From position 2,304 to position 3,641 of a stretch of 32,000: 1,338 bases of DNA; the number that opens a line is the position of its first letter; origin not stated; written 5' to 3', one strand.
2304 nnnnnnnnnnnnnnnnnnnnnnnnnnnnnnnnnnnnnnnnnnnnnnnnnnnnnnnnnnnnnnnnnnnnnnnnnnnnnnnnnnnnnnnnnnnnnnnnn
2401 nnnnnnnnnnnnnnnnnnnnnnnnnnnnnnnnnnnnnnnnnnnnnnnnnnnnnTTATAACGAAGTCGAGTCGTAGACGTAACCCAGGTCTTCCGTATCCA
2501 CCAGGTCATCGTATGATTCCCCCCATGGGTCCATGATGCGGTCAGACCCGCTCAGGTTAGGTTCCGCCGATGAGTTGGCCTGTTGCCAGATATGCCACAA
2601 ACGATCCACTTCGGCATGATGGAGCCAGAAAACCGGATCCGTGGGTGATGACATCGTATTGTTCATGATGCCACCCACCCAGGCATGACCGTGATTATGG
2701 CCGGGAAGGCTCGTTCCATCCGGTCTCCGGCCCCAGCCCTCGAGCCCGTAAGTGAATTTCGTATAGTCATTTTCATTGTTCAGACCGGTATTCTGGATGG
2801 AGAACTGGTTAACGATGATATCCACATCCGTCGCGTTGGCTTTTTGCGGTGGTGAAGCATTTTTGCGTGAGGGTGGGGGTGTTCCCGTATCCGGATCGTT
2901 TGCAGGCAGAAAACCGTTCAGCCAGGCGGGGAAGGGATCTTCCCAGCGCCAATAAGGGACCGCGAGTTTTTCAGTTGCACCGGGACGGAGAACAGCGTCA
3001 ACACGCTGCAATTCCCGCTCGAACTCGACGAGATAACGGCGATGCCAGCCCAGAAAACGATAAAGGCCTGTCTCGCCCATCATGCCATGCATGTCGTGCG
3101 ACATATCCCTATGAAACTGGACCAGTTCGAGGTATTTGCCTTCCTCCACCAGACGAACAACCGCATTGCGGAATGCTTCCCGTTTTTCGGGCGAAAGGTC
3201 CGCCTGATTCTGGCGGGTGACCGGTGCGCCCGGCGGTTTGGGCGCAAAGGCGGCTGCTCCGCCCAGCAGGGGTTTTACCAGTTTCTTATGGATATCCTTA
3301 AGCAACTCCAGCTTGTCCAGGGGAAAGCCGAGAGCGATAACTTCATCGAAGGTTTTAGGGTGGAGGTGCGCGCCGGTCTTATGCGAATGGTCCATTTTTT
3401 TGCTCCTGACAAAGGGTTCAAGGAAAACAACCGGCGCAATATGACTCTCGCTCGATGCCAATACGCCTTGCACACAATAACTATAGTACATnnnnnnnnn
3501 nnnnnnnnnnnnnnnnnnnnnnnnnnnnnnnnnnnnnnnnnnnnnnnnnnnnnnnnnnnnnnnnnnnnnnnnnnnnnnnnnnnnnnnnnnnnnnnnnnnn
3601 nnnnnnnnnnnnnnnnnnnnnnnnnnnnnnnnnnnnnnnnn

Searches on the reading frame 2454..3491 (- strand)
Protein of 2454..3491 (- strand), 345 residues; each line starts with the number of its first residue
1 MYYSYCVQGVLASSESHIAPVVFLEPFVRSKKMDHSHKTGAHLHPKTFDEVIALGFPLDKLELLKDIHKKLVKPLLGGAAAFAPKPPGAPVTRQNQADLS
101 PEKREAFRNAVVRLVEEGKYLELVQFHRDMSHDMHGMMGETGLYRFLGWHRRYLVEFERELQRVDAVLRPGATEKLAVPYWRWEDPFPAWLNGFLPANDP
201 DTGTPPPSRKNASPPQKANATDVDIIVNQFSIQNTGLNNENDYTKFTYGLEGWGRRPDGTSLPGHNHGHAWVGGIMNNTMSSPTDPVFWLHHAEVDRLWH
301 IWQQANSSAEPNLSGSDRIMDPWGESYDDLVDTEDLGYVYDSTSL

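Call 27: search_protein_families(library=pfam, proteins=[window:2454-3491:-], max_evalue=0.001)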
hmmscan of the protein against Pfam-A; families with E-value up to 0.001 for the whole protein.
window:2454-3491:- (345 aa): 1 family
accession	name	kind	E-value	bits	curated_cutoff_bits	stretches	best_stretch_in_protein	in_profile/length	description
PF00264.25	Tyrosinase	-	1.4e-35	124.1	22.6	2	202-304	112-213/214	Common central domain of tyrosinase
